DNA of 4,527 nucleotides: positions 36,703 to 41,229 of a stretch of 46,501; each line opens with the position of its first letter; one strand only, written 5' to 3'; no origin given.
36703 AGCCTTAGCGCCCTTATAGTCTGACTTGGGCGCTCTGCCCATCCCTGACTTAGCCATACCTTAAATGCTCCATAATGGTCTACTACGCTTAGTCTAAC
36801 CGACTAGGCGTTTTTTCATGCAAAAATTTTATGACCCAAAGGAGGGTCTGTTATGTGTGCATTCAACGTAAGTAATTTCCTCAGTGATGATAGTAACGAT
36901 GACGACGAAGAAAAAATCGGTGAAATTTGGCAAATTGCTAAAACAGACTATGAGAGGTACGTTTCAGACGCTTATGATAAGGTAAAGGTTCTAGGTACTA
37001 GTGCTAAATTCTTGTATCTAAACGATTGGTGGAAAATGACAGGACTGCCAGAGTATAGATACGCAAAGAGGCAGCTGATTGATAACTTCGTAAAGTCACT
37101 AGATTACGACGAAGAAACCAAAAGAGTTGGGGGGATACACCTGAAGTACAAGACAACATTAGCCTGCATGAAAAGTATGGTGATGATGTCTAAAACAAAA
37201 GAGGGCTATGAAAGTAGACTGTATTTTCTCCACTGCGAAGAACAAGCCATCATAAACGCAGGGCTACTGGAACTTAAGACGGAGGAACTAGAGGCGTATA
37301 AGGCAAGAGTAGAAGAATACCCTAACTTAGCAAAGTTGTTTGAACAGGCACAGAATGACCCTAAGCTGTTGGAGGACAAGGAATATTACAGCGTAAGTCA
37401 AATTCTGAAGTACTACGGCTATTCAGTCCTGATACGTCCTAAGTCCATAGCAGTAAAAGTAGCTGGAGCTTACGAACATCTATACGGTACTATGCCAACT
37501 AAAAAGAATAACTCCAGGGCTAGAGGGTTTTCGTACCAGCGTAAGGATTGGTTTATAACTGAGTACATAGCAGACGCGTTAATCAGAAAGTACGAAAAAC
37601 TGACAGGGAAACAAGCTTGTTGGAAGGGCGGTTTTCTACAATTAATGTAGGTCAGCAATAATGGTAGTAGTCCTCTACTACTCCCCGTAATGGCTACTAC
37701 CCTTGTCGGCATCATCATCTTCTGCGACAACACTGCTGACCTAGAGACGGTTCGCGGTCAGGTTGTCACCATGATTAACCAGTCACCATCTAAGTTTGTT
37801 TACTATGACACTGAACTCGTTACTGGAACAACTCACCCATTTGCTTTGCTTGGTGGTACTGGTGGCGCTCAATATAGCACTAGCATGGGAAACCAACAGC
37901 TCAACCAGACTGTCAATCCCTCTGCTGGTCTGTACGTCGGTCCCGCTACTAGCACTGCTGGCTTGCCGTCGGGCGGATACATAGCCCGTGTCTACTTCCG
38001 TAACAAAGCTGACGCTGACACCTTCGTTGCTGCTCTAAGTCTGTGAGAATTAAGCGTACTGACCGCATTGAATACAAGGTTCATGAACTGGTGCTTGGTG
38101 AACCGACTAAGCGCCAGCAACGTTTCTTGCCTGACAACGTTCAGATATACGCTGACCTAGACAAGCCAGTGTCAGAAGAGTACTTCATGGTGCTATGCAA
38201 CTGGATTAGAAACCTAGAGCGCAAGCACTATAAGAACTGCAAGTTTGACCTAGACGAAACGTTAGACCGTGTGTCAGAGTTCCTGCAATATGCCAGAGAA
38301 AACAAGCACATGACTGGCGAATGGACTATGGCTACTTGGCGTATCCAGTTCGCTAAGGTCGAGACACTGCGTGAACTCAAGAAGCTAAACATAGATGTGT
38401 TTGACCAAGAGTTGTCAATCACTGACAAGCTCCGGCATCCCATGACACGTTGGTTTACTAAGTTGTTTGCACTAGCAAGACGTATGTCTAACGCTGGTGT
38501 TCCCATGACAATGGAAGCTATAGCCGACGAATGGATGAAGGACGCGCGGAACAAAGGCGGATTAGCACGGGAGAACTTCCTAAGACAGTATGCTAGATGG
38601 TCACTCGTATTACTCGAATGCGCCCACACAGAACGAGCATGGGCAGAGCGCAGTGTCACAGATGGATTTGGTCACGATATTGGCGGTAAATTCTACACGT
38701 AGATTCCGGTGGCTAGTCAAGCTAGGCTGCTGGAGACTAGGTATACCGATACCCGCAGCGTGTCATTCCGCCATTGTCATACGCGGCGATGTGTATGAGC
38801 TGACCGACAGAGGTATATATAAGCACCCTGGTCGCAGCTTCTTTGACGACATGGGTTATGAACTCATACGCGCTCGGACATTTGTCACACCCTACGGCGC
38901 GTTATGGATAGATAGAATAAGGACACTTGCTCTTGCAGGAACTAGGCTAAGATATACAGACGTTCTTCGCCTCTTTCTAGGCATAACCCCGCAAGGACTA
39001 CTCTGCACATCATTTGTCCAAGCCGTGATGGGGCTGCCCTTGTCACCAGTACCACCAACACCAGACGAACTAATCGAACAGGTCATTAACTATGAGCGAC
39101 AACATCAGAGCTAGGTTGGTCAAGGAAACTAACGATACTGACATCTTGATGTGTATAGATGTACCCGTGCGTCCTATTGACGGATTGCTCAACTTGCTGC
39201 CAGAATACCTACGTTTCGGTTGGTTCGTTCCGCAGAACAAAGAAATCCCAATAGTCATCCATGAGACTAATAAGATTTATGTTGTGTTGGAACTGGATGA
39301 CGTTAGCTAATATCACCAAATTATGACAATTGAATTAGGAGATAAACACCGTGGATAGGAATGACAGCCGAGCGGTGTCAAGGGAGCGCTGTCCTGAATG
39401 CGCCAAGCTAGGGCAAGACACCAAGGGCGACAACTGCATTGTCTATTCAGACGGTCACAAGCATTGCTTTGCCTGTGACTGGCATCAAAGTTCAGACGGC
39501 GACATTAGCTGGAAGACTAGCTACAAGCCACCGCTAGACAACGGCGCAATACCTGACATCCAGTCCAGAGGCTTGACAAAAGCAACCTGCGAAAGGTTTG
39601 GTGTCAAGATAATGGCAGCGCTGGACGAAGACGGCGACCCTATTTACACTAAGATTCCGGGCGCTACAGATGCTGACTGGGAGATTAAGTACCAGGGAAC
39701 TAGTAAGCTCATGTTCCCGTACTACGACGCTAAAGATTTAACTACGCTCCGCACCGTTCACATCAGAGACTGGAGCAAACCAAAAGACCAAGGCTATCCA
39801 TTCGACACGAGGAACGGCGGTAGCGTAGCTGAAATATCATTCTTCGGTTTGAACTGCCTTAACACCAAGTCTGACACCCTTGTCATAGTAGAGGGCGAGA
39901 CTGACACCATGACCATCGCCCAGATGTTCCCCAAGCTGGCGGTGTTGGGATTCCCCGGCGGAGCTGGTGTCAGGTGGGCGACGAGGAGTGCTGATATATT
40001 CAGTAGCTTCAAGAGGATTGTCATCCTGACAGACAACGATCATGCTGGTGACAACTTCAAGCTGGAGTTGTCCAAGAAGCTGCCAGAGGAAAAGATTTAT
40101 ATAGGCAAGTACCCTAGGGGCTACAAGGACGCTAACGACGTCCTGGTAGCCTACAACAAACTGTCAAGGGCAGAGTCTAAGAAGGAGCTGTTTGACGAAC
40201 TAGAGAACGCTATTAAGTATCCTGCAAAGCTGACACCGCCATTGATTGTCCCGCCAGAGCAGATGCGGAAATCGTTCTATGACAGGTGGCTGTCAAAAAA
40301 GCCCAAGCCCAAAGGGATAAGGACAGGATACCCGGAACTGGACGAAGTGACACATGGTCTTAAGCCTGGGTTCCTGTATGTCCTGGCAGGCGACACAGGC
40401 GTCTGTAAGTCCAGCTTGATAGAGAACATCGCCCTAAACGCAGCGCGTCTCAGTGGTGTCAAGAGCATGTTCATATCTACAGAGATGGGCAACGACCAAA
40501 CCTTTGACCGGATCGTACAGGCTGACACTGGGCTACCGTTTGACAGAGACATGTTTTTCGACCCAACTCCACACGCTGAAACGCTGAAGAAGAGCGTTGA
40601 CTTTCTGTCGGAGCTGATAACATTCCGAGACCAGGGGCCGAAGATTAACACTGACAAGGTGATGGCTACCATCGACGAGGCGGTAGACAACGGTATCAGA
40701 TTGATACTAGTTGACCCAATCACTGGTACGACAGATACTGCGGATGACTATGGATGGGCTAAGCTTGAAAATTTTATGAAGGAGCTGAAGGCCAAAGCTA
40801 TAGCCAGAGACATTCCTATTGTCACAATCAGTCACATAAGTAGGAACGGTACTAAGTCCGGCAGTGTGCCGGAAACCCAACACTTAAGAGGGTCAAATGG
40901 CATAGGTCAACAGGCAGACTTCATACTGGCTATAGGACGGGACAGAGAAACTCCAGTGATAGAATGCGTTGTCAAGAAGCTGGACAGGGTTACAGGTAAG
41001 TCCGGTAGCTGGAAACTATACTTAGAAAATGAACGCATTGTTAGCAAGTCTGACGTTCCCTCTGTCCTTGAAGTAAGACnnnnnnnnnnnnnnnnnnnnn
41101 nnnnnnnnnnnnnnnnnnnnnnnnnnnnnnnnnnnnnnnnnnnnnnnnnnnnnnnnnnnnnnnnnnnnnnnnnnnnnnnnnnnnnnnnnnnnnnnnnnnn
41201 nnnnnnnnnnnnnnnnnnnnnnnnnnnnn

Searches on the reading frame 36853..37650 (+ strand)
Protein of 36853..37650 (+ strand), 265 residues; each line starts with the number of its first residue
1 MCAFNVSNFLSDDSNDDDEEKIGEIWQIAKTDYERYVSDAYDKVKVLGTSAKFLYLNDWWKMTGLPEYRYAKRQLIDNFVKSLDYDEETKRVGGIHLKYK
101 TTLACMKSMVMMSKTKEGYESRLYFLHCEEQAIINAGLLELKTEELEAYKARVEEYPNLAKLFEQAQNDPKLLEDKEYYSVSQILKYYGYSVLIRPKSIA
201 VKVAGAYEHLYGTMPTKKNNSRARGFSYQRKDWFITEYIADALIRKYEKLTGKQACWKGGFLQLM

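Call 62: search_protein_families(library=phrogs, proteins=[window:36853-37650:+], max_evalue=0.001)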
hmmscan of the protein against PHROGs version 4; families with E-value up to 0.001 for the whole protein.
window:36853-37650:+ (265 aa): 1 family
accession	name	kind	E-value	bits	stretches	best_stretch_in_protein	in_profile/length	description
phrog_14211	-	transcription regulation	8.5e-06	26.5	1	87-131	86-130/234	anti-repressor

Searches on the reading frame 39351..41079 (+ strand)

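Call 6: search_protein_families(library=phrogs, proteins=[window:39351-41079:+], max_evalue=0.1)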
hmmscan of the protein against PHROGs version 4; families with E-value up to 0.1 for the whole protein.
window:39351-41079:+ (576 aa): 10 families
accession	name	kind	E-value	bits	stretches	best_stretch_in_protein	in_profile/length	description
phrog_239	-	DNA, RNA and nucleotide metabolism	2.3e-88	299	1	2-562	33-595/801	DNA primase/helicase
phrog_19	-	DNA, RNA and nucleotide metabolism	4.9e-40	139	1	308-533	320-542/621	DnaB-like replicative helicase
phrog_243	-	DNA, RNA and nucleotide metabolism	3e-21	76.6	1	306-533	5-227/273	DnaB-like replicative helicase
phrog_5482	-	unknown function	7.4e-16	58.8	1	315-534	22-252/341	-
phrog_47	-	DNA, RNA and nucleotide metabolism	8.9e-13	48.7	1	60-325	144-363/947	DNA primase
phrog_849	-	DNA, RNA and nucleotide metabolism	4.9e-12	46.5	1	71-244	154-310/435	DNA primase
phrog_18375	-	DNA, RNA and nucleotide metabolism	5.9e-05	22.5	1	308-544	342-589/644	DNA primase/helicase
phrog_11530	-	unknown function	0.00053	20.9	1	430-531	12-116/184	-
phrog_510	-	DNA, RNA and nucleotide metabolism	0.00084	19.2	1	174-286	245-366/667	DNA primase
phrog_6088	-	DNA, RNA and nucleotide metabolism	0.084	12.2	1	172-247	185-260/772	DNA primase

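Call 18: find_related_loci(query=A1, collection=viral_contigs, flank=6000)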
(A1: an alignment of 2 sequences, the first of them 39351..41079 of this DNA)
Query A1 (576 aa) in viral_contigs; peptide patterns used: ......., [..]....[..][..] (x = any residue, [..] = any of these).
93 stretches matched a pattern; 27 encode a relative of the query (tblastn E <= 1e-3); 27 distinct loci.
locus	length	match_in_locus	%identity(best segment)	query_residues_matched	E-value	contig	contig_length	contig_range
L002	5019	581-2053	28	10-533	1e-45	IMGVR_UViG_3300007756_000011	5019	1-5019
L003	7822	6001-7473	27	10-533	7e-45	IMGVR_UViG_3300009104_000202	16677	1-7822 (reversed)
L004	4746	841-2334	27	3-533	7e-45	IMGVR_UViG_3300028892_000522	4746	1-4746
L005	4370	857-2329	27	10-533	8e-45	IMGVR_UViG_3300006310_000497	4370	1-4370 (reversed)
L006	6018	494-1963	27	11-533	1e-43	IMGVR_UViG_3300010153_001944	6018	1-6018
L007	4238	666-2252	27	8-561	5e-43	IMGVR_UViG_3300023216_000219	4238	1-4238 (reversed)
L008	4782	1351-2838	27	11-533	2e-41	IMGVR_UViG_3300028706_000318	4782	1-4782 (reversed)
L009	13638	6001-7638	24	6-552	1e-30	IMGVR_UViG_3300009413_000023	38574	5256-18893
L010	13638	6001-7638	24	6-552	1e-30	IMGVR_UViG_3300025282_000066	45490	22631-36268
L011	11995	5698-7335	24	6-552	1e-30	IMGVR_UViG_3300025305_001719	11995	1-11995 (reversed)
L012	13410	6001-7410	23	5-534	6e-29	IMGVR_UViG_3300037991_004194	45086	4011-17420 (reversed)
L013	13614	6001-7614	25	8-564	2e-31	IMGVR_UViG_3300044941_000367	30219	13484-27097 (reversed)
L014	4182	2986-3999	25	6-399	5e-25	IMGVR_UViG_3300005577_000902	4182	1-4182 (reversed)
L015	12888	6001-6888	28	1-351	7e-24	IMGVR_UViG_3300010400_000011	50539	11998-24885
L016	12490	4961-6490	23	7-559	2e-23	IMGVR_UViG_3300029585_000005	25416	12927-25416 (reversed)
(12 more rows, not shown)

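Call 28: find_related_loci(query=A1, collection=metagenome_contigs, flank=5000)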
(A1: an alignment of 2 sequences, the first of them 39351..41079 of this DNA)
Query A1 (576 aa) in metagenome_contigs; peptide patterns used: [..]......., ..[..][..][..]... (x = any residue, [..] = any of these).
514 stretches matched a pattern; 235 encode a relative of the query (tblastn E <= 1e-3); the best 80 are kept; 80 distinct loci.
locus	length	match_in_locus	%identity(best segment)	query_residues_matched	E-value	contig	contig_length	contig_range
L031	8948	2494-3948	26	1-533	1e-33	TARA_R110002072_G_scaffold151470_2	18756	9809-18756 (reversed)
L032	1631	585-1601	25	5-389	2e-33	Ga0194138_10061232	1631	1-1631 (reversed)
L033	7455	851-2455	26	6-552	5e-32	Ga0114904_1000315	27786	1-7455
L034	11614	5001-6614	24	4-552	3e-31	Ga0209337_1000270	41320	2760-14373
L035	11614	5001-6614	24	4-552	3e-31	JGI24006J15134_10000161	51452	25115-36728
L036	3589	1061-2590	26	1-535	3e-31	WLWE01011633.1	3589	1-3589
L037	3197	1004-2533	26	1-535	2e-31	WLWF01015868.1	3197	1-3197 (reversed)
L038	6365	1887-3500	24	4-552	4e-31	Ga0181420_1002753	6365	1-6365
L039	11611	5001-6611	25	3-552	1e-30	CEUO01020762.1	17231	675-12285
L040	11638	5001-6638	24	6-552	3e-30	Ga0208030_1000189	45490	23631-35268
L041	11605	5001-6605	26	6-552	2e-29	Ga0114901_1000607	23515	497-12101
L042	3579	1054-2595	24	2-568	1e-29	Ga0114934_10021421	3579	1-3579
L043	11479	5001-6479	25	5-552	1e-29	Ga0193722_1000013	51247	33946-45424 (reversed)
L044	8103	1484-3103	25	6-552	4e-29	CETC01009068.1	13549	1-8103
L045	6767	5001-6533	24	9-570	4e-29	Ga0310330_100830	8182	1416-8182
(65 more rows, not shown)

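Call 39: find_homologous_proteins(query=A1, max_evalue=1e-10)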
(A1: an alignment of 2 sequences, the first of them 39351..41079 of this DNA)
Query A1 (2 sequences) (576 aa, profile of the alignment): 11 proteins with E <= 1e-10 among 8000 candidates.
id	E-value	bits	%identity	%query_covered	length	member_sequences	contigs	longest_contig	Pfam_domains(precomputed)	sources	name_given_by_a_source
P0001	0.0e+0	1151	100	100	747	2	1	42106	PF13155.13,PF03796.22,PF13481.13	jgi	-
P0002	0.0e+0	1031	32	97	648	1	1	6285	PF06745.20,PF13155.13,PF03796.22,PF01751.29,PF13362.13,PF13481.13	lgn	-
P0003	1.0e-47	181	25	92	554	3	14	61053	PF13155.13,PF03796.22,PF21268.4,PF01751.29,PF13481.13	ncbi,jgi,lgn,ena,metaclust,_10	metaclust:\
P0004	7.4e-42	162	23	95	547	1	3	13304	PF13155.13,PF03796.22,PF13662.13,PF01751.29,PF13362.13,PF13481.13,PF20720.4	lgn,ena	-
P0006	7.0e-38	149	25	96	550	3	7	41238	PF06745.20,PF13155.13,PF03796.22,PF13662.13,PF21268.4,PF13481.13,PF20720.4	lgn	-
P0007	8.7e-32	128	22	94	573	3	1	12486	PF06745.20,PF13155.13,PF03796.22,PF21268.4,PF13481.13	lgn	-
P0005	7.0e-28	115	21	95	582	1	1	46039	PF13155.13,PF03796.22,PF13662.13,PF21268.4,PF01751.29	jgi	-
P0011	1.0e-16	79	25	64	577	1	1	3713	PF13155.13,PF03796.22,PF13662.13,PF01751.29,PF13362.13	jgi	jgi:twinkle protein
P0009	1.9e-14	71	29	36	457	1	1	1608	PF06745.20,PF03796.22,PF00772.27,PF13481.13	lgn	-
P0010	5.8e-13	66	26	36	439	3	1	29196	PF06745.20,PF03796.22,PF00772.27,PF13481.13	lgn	-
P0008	8.7e-11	59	31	36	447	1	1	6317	PF03796.22,PF00772.27,PF13481.13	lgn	-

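Call 68: find_related_loci(query=A6, collection=viral_contigs, flank=4000)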
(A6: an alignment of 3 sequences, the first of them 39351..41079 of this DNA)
Query A6 (576 aa) in viral_contigs; peptide patterns used: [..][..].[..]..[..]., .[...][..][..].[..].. (x = any residue, [..] = any of these).
340 stretches matched a pattern; 288 encode a relative of the query (tblastn E <= 1e-3); the best 80 are kept; 80 distinct loci.
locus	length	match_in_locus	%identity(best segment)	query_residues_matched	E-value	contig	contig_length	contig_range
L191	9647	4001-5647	31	2-574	2e-79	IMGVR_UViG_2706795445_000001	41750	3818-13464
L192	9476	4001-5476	25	5-533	3e-37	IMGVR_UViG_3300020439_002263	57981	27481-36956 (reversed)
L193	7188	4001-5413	26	1-534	3e-35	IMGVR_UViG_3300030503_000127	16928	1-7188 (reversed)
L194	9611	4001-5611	25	4-552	8e-32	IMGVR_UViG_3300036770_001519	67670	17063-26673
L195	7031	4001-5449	25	6-533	3e-31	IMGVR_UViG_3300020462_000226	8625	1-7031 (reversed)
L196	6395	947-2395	25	6-533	3e-31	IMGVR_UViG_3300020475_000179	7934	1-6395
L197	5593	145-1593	26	6-533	1e-31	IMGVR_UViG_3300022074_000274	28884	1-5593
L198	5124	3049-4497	26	6-533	2e-31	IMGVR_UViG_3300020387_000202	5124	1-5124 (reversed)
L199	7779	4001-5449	26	6-533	2e-31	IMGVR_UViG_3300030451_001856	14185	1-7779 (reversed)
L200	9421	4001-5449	25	6-533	3e-31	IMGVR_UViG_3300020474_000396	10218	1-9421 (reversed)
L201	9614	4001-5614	24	4-552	3e-31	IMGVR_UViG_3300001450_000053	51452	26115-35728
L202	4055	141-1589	26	6-533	1e-31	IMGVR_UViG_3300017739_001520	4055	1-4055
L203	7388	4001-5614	24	4-552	5e-31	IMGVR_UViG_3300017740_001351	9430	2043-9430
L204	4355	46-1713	26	4-570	3e-31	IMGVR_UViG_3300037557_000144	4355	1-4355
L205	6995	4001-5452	25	6-534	6e-31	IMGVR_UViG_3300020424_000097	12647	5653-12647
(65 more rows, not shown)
